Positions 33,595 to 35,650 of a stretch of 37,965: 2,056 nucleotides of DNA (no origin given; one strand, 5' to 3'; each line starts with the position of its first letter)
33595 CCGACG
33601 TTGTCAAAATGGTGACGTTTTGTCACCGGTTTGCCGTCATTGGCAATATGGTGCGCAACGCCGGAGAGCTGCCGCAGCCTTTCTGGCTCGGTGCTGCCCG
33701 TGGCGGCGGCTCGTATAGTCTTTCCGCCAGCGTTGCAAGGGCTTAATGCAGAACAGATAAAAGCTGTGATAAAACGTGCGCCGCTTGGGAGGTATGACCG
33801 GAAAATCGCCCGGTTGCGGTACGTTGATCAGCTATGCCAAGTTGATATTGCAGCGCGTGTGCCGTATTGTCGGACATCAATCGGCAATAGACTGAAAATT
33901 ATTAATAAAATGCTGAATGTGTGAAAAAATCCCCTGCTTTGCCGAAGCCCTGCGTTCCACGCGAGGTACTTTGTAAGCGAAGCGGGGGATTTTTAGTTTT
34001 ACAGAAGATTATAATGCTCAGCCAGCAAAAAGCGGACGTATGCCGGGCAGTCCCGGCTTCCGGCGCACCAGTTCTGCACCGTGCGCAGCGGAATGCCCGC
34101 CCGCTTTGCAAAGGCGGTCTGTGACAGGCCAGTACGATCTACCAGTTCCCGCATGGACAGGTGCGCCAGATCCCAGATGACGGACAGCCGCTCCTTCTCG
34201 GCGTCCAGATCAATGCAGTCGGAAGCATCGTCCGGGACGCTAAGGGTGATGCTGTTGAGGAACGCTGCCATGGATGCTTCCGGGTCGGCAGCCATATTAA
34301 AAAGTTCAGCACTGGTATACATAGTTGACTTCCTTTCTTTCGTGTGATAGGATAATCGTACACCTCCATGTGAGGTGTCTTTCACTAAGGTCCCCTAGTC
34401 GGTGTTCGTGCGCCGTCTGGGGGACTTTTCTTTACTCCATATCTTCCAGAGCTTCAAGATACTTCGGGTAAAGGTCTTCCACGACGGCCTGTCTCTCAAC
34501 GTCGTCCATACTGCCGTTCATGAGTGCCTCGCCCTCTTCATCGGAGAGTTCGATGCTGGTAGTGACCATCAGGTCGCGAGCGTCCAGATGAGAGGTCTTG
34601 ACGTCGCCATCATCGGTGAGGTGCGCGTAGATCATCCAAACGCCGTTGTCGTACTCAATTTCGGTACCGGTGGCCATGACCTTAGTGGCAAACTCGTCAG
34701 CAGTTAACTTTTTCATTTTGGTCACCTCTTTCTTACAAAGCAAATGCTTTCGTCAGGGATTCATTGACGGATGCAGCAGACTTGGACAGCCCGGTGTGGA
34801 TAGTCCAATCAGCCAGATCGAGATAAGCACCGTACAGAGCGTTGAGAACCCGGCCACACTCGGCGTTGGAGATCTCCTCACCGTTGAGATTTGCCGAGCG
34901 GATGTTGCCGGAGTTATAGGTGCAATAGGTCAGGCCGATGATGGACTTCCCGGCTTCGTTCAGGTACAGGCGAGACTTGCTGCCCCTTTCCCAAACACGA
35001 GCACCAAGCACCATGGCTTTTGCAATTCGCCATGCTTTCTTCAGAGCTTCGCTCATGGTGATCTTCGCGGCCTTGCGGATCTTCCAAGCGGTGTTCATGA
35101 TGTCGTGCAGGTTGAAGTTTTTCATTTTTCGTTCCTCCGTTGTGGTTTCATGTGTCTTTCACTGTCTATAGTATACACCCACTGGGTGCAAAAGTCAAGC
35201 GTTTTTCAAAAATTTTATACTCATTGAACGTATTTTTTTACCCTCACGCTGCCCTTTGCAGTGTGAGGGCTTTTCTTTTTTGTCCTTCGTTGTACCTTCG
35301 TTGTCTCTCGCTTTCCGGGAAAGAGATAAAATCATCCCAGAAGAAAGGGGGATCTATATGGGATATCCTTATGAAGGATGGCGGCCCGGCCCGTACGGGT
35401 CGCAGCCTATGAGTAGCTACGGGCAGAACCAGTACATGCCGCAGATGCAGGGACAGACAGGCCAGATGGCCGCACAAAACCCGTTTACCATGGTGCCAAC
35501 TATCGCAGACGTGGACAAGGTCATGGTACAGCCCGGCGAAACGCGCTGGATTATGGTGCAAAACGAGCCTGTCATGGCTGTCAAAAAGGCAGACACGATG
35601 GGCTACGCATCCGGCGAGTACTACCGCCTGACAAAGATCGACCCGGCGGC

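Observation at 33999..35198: Minus-strand operon with anti-CRISPR/aca-like (anti-defence) architecture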

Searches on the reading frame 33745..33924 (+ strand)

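Call 66: search_protein_families(library=phrogs, proteins=[window:33745-33924:+], max_evalue=0.001)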
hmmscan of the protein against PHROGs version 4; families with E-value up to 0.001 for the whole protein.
window:33745-33924:+ (59 aa): 1 family
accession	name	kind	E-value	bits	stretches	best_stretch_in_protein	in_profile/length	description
phrog_36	-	transcription regulation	0.00071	20.2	1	4-55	132-182/220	transcriptional regulator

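Call 103: search_protein_families(library=pfam, proteins=[window:33745-33924:+], max_evalue=0.01)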
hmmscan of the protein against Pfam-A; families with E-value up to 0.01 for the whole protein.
window:33745-33924:+ (59 aa): 0 families

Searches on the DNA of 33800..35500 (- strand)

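Call 6: search_dna_similar(query=window:33900-35300:-, collection=phages, mode=distant, max_rows=20)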
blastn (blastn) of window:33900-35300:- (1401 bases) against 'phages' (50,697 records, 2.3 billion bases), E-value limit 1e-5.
Records with a match: 3; places in all: 3; records where one place covers at least 80% of the query: 0.
Best place of each record, by identity: 90-95% 1; 80-90% 1; 60-80% 1.
By first word of the organism name: Bacteriophage 3.
By host as written in the record: - 3.
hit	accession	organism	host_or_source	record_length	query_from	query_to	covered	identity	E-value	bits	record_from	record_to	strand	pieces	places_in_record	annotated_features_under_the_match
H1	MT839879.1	Bacteriophage sp.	human fecal samples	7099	1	1302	40%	78.1%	1e-76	439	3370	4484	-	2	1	record has no annotation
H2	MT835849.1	Bacteriophage sp.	human fecal samples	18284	1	1377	8%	88.1%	1e-13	150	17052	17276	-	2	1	record has no annotation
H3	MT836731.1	Bacteriophage sp.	human fecal samples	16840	1308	1378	5%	91.5%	5e-19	102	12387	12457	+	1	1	record has no annotation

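Call 96: search_rna_families(source=window, start=33800, end=35500, threshold=evalue, max_evalue=1)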
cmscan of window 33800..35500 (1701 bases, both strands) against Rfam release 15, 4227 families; matches with E-value up to 1: 1.
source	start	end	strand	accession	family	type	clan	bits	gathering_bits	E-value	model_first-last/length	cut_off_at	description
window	33928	33991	+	RF03075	DUF3800-VIII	Gene; sRNA;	-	68.8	40.2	1.7e-12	1-64/64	no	DUF3800-VIII RNA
